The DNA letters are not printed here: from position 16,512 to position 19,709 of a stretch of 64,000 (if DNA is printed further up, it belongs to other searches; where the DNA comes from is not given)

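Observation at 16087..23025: A T9SS type-A cargo gene is translationally coupled inside a Wbp-type UDP-sugar operon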

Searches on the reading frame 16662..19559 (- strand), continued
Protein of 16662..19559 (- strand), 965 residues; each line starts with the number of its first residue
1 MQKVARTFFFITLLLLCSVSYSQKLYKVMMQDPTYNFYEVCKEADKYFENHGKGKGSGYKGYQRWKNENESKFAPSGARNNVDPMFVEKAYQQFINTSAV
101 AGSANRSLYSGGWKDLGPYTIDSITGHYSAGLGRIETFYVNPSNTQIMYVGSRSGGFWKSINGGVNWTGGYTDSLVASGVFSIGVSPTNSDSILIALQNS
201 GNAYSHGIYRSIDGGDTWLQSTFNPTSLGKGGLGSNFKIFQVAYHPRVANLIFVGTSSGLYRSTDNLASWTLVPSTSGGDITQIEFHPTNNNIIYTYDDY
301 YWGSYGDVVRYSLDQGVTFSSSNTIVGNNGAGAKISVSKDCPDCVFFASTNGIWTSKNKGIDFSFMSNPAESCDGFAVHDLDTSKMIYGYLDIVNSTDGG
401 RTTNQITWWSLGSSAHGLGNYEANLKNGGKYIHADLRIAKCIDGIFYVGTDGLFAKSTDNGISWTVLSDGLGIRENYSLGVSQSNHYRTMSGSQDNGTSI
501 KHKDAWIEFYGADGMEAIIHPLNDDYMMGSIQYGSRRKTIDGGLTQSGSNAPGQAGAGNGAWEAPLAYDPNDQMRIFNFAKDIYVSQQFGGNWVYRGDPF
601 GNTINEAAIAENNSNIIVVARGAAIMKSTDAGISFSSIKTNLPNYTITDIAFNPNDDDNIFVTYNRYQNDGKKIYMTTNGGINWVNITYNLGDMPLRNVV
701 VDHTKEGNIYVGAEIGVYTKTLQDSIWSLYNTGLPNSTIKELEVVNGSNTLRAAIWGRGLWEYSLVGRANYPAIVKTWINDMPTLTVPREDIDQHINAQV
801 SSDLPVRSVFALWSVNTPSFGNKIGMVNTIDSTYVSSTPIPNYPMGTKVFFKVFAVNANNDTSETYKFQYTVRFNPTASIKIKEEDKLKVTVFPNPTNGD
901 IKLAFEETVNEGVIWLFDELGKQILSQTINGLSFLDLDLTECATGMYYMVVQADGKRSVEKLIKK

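Call 34: search_solved_structures(query=A1, max_evalue=0.01, show_alignments=3)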
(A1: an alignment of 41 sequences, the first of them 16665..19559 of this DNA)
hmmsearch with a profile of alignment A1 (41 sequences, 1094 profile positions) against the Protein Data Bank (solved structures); distinct sequences matched with E-value up to 0.01: 20.
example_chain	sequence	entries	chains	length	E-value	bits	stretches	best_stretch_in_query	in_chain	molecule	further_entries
6p2k_A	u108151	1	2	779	1e-13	53.3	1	552-722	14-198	Fibronectin type III domain-containing protein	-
2cn3_A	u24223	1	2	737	9.8e-12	46.7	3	134-267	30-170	BETA-1,4-XYLOGLUCAN HYDROLASE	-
2cn2_A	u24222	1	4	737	1.6e-11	46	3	134-268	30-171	BETA-1,4-XYLOGLUCAN HYDROLASE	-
6p2m_A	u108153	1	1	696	1.8e-09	39.3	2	225-376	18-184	Type 3a cellulose-binding domain protein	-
3b7f_A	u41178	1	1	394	5.7e-09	37.6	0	130-162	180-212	Glycosyl hydrolase, BNR repeat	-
9whd_A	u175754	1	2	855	2.7e-08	35.3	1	1014-1093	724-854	GH167 glycoside hydrolase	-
5jwz_A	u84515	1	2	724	4.8e-08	34.5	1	134-268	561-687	Cellulose-binding family II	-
8glk_D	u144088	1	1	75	1.3e-07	33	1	1019-1092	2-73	Endonuclease I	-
2ebs_A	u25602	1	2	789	3.1e-07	31.8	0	130-219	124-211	Oligoxyloglucan reducing end-specific cellobiohydrolase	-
1sqj_A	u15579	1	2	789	3.1e-07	31.8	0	130-219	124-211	oligoxyloglucan reducing-end-specific cellobiohydrolase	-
7kn8_A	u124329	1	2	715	5.3e-07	31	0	130-163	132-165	Cellulase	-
8glj_D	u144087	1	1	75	2.6e-06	28.8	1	1019-1094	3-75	Por secretion system C-terminal sorting domain-containing protein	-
5jvk_A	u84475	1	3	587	5.7e-06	27.6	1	1014-1094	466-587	Uncharacterized protein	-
7pzj_A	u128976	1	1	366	1.5e-05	26.2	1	1014-1086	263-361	Lipase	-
6p2l_A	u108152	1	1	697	2.5e-05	25.5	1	126-214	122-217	Glycosyl hydrolase BNR repeat-containing protein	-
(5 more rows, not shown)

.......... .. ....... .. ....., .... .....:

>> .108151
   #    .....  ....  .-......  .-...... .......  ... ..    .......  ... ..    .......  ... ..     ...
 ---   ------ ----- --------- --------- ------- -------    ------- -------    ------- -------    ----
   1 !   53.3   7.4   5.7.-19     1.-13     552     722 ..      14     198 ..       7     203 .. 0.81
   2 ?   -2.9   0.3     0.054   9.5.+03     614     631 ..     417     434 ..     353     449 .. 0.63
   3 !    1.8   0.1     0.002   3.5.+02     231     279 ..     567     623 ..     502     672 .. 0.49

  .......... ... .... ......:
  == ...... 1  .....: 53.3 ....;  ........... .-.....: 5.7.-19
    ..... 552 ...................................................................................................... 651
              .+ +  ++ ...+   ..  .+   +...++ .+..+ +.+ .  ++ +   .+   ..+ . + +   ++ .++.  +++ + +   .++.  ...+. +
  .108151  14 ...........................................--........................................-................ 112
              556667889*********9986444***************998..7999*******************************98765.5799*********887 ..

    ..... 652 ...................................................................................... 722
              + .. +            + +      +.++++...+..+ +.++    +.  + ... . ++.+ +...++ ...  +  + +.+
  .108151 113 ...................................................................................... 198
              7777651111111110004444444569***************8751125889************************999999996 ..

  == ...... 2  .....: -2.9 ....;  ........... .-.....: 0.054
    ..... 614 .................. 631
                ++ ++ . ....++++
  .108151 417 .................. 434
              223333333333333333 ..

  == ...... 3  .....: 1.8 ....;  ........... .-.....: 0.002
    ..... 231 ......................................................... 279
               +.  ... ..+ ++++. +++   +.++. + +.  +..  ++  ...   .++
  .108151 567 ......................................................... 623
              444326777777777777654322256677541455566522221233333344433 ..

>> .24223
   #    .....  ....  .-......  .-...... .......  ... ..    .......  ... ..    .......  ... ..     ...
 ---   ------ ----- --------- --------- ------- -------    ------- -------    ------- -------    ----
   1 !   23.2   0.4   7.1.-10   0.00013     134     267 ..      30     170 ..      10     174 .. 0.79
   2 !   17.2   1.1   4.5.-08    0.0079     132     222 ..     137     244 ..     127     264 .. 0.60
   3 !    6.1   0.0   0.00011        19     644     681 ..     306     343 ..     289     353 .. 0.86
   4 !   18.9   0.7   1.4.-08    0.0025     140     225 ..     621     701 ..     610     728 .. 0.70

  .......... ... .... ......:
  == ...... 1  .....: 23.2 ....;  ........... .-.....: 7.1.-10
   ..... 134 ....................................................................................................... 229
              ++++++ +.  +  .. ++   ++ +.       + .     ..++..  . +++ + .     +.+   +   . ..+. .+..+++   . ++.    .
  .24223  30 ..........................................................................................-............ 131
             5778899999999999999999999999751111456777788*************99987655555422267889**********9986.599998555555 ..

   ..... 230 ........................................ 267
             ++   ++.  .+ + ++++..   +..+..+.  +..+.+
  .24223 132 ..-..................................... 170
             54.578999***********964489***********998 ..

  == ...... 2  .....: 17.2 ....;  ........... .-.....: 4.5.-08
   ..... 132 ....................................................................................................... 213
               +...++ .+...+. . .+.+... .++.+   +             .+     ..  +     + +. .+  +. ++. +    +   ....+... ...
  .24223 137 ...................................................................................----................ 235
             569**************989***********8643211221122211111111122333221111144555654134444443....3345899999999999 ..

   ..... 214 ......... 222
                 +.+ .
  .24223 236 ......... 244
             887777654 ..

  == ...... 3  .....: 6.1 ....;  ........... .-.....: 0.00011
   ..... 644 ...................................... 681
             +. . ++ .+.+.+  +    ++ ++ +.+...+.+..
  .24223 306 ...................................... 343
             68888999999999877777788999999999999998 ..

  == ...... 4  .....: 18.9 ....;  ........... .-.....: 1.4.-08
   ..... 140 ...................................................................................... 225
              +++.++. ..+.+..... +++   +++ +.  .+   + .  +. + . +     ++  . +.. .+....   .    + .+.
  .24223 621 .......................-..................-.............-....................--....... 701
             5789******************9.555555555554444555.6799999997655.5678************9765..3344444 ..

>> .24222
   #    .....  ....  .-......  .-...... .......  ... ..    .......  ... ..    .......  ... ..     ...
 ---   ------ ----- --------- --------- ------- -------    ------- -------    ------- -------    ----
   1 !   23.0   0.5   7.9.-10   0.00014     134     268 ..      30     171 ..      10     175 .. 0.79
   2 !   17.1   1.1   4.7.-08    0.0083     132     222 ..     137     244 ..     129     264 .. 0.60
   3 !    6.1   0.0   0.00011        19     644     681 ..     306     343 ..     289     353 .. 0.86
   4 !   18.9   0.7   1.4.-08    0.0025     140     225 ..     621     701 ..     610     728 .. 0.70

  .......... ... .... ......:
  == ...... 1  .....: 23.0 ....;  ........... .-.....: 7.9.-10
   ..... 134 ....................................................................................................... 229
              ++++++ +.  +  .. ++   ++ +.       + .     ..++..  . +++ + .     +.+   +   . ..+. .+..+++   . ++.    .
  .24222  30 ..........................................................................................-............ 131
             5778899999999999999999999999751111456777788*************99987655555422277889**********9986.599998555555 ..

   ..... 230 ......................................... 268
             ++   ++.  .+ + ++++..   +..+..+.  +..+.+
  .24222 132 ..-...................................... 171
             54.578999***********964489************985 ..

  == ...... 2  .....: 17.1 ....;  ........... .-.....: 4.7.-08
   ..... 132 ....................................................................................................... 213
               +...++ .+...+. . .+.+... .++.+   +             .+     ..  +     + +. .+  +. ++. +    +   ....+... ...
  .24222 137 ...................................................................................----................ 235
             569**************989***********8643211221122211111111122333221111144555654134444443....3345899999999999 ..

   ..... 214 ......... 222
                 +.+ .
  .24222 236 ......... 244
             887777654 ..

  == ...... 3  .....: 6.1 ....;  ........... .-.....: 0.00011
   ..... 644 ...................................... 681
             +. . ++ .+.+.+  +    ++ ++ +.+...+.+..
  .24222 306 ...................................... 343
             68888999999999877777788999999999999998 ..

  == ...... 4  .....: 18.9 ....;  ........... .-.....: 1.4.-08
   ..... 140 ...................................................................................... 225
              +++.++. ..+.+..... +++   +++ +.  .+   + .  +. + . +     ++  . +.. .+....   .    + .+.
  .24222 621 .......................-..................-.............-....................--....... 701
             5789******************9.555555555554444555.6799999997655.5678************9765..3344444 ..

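Call 46: find_related_loci(query=A1, collection=metagenome_contigs, flank=7000)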
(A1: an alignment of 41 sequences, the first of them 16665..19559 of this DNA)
Query A1 (965 aa) in metagenome_contigs; peptide patterns used: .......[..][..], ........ (x = any residue, [..] = any of these).
600 stretches matched a pattern (row limit reached: there are more); 478 encode a relative of the query (tblastn E <= 1e-3); the best 80 are kept; 80 distinct loci.
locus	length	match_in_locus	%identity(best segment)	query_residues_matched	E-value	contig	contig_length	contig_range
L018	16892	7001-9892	99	1-964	0e+0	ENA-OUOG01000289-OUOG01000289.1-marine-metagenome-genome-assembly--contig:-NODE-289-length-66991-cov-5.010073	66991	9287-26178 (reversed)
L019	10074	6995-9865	83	1-960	0e+0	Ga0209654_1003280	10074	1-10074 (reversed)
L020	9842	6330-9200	83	1-960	0e+0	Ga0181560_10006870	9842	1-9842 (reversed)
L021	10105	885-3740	67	11-965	0e+0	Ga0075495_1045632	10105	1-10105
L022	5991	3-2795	70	32-965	0e+0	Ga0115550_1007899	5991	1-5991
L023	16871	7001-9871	69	10-965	0e+0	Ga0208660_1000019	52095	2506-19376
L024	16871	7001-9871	83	1-960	0e+0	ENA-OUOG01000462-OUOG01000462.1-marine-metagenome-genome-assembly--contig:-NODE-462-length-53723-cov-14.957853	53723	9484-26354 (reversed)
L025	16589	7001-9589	58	4-873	0e+0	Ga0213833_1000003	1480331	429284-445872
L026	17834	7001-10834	59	12-951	0e+0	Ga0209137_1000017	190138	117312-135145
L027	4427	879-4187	59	6-964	0e+0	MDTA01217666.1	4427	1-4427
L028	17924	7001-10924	58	20-949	0e+0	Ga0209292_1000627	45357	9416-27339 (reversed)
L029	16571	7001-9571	59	22-878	0e+0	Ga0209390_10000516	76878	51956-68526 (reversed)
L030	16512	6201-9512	59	6-964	0e+0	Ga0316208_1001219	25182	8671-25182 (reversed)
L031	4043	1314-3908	58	8-873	0e+0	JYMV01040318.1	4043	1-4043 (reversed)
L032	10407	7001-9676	56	5-910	0e+0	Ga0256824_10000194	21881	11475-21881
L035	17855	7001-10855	56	1-964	0e+0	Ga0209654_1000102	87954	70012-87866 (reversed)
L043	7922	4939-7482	56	18-873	0e+0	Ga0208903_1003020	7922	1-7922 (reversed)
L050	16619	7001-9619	52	6-893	0e+0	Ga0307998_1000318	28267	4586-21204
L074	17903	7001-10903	55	13-963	0e+0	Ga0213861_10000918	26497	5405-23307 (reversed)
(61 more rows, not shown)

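Call 57: search_protein_families(library=ncbifam, proteins=[window:16665-19559:-], max_evalue=10)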
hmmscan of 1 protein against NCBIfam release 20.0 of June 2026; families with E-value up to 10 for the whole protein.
window:16665-19559:- (965 aa): 3 families
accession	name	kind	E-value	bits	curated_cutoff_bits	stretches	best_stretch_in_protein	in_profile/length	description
NF045728.1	glycosyl_F510_1955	equivalog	2.6e-28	98.9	175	5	235-279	135-179/246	F510_1955 family glycosylhydrolase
TIGR04183.1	Por_Secre_tail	domain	2.4e-09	37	23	1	892-965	1-72/72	T9SS type A sorting domain-containing protein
NF038113.1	T9SSA_dep_M36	equivalog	4e-09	35.2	885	1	861-965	766-869/869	T9SS-dependent M36 family metallopeptidase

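Call 58: list_cluster_members(proteins=[P0107, P0018, P0005, P0009, P0015, P0016, P0090, P0100])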
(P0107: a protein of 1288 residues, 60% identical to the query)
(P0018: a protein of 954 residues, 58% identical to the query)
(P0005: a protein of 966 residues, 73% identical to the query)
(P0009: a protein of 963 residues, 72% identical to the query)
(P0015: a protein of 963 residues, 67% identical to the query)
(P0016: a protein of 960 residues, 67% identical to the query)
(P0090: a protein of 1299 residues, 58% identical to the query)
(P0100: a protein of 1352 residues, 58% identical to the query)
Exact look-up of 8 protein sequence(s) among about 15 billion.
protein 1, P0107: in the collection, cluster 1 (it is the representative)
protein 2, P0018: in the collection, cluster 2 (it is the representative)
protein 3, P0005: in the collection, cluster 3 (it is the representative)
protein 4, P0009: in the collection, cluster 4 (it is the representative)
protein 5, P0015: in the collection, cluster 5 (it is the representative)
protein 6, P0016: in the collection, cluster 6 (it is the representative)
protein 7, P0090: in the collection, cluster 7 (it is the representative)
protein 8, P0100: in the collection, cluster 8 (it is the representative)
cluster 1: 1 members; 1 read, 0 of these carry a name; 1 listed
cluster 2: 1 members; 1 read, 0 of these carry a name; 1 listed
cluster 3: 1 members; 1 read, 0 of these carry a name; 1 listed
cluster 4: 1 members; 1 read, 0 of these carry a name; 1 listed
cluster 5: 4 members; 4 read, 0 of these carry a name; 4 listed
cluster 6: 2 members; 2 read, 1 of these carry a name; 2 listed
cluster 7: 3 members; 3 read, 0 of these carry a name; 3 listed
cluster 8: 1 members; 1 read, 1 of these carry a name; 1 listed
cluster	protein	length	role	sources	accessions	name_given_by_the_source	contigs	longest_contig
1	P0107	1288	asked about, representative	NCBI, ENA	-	-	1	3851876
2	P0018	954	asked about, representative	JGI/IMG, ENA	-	-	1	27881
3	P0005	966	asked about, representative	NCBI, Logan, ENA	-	-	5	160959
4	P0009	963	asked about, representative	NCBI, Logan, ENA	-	-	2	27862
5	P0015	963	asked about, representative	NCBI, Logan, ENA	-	-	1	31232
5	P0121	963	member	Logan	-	-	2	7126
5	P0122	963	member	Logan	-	-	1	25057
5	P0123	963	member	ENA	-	-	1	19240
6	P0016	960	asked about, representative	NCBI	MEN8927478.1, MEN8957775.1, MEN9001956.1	MAG: T9SS type A sorting domain-containing protein [Flavobacteriales bacterium]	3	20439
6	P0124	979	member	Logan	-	-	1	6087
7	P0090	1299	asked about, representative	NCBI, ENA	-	-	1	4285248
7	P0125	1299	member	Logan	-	-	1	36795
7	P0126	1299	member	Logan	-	-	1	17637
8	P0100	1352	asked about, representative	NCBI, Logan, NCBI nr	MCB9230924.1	MAG: T9SS type A sorting domain-containing protein [Bacteroidia bacterium] | T9SS type A sorting domain-containing protein [Bacteroidia bacterium]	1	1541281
